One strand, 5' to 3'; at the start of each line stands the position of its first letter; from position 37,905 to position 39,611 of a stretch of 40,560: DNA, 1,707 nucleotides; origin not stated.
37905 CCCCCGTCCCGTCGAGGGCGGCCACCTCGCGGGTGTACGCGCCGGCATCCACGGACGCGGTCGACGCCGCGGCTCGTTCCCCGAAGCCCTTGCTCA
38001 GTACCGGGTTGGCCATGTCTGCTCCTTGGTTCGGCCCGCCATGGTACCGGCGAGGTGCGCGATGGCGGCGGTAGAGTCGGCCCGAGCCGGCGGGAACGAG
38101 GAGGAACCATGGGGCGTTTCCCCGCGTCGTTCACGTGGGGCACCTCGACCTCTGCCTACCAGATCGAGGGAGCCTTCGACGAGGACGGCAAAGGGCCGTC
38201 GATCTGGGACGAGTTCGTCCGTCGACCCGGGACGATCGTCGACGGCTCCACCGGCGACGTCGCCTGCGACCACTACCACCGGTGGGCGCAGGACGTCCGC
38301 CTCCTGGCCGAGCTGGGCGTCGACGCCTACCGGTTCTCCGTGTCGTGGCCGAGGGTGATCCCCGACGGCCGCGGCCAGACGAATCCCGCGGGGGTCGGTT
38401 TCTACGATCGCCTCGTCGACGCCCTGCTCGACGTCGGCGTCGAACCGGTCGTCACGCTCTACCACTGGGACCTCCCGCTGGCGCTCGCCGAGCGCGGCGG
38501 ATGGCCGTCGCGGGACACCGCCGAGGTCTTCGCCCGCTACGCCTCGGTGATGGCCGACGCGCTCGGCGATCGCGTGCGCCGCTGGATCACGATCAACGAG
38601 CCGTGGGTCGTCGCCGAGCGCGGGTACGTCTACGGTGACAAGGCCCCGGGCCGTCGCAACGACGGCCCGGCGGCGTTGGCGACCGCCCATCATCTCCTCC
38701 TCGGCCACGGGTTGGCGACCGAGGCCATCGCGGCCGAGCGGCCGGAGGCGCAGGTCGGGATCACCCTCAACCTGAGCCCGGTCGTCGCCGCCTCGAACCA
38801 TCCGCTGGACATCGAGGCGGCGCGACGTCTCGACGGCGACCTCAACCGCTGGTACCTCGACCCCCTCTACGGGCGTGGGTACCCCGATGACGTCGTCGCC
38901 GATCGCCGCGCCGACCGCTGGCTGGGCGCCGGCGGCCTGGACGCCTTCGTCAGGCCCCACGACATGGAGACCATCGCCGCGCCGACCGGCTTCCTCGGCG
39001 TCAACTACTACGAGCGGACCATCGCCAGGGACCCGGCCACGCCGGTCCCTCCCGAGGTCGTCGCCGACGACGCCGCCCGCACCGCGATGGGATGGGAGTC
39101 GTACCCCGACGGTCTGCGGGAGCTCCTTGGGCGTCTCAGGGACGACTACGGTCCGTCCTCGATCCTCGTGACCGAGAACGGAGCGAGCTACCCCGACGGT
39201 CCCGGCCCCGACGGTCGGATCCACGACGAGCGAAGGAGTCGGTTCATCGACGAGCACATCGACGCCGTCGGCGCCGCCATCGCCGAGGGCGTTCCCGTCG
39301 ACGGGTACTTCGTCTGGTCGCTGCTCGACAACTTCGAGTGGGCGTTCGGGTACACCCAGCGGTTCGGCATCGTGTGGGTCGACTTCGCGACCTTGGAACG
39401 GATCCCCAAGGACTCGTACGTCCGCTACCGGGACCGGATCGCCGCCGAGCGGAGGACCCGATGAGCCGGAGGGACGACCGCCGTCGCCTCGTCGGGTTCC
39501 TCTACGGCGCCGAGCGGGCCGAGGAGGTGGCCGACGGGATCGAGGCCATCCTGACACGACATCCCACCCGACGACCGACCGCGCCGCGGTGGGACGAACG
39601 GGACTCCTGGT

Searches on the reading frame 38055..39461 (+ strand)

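Call 41: search_protein_families(library=pfam, proteins=[window:38055-39461:+], max_evalue=0.00001)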
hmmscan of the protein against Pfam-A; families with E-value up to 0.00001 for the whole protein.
window:38055-39461:+ (469 aa): 1 family
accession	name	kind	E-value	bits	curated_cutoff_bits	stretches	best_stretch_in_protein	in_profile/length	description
PF00232.24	Glyco_hydro_1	-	1.6e-149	498.7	22.6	1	20-463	3-449/453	Glycosyl hydrolase family 1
